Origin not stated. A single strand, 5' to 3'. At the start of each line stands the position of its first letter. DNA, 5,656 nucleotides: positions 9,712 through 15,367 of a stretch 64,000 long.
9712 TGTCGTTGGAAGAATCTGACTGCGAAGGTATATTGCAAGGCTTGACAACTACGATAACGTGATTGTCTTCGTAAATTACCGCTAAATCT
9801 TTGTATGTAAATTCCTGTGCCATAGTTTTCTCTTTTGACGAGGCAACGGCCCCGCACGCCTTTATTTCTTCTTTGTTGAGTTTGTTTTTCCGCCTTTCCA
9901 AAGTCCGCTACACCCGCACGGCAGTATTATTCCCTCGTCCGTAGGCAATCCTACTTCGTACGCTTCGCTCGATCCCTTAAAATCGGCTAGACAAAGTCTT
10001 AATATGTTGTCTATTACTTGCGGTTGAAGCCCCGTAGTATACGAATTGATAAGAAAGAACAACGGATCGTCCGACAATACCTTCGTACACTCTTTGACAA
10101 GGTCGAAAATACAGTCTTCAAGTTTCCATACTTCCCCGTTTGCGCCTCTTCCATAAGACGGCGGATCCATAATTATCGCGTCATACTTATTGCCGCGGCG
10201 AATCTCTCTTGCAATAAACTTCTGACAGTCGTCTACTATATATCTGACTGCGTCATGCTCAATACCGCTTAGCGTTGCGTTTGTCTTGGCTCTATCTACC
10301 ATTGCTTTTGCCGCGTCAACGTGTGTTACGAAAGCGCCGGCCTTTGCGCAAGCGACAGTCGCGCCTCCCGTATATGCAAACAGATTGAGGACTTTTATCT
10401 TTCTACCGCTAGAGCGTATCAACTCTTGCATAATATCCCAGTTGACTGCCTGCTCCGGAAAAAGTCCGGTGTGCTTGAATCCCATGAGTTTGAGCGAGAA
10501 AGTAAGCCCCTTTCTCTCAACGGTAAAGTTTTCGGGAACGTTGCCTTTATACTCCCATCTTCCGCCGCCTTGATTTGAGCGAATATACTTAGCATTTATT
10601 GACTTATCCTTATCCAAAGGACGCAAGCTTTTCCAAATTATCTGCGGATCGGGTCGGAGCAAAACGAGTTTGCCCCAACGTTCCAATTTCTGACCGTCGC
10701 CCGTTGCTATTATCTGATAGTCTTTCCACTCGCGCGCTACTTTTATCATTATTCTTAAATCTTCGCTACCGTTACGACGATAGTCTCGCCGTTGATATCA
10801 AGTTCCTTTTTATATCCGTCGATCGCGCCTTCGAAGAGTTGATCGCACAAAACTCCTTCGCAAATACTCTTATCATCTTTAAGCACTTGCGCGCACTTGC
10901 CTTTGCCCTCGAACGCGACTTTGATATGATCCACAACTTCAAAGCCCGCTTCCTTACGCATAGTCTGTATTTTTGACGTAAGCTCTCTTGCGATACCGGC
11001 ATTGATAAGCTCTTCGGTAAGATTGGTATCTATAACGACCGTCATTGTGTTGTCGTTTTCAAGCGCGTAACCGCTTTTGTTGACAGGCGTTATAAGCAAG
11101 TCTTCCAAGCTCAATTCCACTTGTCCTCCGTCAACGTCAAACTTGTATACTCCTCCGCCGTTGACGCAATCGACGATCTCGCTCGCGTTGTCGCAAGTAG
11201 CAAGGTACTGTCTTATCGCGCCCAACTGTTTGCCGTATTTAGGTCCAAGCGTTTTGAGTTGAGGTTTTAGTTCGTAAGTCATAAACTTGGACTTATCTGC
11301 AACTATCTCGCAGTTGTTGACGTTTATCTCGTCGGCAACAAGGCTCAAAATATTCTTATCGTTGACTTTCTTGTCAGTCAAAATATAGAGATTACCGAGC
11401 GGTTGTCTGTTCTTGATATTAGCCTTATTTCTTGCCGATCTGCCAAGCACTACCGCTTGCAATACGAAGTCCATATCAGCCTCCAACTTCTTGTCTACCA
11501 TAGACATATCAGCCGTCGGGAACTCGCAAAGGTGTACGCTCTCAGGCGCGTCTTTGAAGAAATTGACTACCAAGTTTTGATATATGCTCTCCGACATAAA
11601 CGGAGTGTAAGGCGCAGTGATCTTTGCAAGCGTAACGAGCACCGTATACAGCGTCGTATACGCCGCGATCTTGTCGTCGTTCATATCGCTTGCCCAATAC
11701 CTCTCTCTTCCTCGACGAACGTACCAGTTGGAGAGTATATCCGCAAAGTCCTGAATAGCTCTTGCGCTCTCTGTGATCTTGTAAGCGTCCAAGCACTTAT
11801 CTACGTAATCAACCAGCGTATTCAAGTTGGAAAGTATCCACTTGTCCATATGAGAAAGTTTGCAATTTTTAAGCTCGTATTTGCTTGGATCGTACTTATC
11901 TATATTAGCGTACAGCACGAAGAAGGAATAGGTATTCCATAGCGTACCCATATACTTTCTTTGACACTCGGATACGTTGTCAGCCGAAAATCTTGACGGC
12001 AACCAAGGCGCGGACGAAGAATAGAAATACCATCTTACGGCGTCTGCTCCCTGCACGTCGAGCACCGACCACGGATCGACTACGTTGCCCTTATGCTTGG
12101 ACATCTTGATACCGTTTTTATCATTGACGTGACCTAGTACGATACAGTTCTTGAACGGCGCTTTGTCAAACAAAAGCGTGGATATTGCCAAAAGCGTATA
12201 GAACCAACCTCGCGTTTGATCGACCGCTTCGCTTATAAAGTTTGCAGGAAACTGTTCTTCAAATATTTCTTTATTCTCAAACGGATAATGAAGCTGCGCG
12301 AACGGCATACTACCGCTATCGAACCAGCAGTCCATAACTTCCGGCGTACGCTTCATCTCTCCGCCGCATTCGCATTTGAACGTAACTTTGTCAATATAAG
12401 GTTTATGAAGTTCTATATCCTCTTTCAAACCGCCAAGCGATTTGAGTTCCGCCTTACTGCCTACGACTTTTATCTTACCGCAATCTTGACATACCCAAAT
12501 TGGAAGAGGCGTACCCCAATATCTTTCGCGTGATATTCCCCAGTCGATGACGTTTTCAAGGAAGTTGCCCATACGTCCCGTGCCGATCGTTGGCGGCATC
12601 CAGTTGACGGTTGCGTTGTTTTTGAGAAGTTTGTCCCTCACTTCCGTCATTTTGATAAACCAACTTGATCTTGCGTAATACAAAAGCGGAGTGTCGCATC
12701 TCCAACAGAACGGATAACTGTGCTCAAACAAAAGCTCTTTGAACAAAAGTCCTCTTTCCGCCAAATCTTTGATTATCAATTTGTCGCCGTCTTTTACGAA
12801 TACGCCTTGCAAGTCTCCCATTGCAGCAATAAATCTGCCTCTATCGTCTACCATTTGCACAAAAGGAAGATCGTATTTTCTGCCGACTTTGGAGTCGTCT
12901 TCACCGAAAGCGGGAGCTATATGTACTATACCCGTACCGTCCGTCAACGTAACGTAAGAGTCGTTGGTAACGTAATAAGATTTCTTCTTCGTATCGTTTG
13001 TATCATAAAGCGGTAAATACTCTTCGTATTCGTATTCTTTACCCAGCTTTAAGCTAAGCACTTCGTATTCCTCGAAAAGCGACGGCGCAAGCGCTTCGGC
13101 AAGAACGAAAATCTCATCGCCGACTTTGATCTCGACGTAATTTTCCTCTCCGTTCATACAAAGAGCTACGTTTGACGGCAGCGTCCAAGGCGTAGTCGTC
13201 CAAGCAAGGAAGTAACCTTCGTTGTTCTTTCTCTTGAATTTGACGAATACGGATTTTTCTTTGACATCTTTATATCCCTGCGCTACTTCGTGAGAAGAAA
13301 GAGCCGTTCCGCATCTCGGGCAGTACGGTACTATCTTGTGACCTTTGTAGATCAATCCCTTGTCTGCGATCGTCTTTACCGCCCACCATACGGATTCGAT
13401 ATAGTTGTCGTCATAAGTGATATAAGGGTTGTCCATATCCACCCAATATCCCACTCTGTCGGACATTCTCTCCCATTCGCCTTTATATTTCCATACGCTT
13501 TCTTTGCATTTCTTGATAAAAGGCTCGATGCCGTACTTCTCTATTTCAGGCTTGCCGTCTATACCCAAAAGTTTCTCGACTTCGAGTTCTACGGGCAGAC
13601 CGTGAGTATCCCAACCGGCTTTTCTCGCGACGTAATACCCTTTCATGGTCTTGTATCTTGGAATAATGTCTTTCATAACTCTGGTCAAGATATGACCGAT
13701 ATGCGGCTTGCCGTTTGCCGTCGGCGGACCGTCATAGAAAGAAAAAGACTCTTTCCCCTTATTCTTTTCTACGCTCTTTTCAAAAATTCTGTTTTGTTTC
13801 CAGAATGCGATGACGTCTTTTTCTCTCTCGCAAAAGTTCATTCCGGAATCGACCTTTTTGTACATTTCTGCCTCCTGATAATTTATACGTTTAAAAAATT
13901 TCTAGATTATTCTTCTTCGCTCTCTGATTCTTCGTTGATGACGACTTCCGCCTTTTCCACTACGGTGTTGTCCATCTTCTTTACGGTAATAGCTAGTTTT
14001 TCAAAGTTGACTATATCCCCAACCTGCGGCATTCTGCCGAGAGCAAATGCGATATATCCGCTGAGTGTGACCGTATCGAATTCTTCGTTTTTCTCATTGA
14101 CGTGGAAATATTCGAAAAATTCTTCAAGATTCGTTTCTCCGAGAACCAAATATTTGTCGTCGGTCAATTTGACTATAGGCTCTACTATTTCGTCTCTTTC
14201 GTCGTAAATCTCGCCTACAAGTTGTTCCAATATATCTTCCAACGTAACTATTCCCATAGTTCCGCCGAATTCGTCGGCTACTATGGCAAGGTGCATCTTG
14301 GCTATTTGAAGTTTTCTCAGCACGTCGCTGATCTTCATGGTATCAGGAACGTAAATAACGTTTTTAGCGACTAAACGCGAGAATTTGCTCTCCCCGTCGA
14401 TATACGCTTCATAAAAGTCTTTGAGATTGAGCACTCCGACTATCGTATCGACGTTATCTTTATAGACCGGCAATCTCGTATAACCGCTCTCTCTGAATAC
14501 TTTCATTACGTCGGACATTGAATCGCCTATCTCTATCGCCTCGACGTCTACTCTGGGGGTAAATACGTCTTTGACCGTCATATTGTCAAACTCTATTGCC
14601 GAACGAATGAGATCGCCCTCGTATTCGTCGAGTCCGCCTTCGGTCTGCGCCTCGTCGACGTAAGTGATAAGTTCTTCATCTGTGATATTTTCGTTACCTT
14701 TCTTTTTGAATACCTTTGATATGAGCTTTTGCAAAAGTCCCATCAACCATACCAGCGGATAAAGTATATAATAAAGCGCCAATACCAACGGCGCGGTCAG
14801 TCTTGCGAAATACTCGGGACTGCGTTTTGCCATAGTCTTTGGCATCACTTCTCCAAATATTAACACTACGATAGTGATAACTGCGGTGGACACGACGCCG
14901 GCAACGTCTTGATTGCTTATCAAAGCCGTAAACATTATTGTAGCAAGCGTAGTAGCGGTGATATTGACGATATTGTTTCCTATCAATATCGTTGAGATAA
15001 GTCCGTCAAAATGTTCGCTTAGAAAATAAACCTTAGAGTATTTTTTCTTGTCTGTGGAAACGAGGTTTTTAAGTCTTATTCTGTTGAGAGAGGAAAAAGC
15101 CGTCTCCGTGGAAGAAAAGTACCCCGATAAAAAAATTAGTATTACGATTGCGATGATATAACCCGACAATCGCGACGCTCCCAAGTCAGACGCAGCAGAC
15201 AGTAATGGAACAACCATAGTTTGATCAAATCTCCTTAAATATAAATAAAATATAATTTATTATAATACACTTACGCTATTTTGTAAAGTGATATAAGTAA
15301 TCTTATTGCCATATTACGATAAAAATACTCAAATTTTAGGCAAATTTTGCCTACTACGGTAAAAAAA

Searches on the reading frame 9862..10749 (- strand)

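Call 31: search_protein_families(library=pfam, proteins=[window:9862-10749:-], max_evalue=0.000001)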
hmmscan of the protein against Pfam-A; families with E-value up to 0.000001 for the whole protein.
window:9862-10749:- (295 aa): 1 family
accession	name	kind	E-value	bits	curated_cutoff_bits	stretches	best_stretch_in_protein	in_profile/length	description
PF10672.15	Methyltrans_SAM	-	1.2e-17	64.6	27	1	68-203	79-210/286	S-adenosylmethionine-dependent methyltransferase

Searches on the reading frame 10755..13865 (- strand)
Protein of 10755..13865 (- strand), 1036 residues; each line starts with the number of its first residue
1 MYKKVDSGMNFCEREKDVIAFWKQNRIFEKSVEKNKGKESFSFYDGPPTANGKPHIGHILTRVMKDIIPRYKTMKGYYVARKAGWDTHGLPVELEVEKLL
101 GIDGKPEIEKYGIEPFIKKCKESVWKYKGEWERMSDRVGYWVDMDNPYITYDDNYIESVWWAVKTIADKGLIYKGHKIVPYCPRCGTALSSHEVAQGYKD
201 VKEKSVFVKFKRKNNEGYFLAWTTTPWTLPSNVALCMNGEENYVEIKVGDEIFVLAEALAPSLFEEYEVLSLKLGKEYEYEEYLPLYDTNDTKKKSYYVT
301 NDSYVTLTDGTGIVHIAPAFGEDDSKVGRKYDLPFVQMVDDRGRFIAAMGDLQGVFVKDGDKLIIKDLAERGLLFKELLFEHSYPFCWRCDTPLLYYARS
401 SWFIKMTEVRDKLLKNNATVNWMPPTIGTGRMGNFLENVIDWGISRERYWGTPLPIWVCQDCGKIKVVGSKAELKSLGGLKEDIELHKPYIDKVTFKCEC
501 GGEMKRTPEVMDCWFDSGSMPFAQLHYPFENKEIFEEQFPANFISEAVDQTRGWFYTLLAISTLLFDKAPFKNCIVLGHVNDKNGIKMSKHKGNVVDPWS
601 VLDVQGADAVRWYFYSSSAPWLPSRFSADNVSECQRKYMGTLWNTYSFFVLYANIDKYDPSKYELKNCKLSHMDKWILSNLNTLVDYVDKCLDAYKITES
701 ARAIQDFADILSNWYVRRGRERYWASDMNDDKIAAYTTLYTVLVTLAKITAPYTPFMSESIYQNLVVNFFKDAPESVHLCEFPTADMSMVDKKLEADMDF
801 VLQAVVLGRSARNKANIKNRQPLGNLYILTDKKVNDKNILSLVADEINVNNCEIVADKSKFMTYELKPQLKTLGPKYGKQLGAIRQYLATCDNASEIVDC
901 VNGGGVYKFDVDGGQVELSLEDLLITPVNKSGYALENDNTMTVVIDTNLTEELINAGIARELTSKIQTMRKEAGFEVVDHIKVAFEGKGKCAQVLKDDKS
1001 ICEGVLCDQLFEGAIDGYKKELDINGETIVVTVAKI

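Call 31: search_protein_families(library=pfam, proteins=[window:10755-13865:-], max_evalue=0.000001)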
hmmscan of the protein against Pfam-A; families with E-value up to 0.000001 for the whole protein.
window:10755-13865:- (1036 aa): 4 families
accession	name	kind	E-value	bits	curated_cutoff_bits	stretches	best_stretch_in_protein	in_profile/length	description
PF00133.28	tRNA-synt_1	-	8.7e-133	443.5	22.7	1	18-618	2-406/414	tRNA synthetases class I (I, L, M and V)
PF19302.4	DUF5915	-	1.7e-45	155.4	27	1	842-1035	3-194/195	Domain of unknown function (DUF5915)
PF08264.19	Anticodon_1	-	3.3e-30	105.4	25.1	1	674-823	1-144/148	Anticodon-binding domain of tRNA ligase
PF09334.17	tRNA-synt_1g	-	2.6e-19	69.7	20.1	1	50-194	10-135/391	tRNA synthetases class I (M)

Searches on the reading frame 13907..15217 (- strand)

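Call 31: search_protein_families(library=pfam, proteins=[window:13907-15217:-], max_evalue=0.000001)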
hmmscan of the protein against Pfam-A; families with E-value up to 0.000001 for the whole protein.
window:13907-15217:- (436 aa): 3 families
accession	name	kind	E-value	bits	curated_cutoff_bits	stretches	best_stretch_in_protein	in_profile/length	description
PF01595.25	CNNM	-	1.2e-51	175.4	28.4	1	22-200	1-181/181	Cyclin M transmembrane N-terminal domain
PF00571.33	CBS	-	4.5e-17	62.5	24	2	282-334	4-56/57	CBS domain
PF03471.22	CorC_HlyC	-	1.1e-15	57.8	27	1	350-427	2-79/81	Transporter associated domain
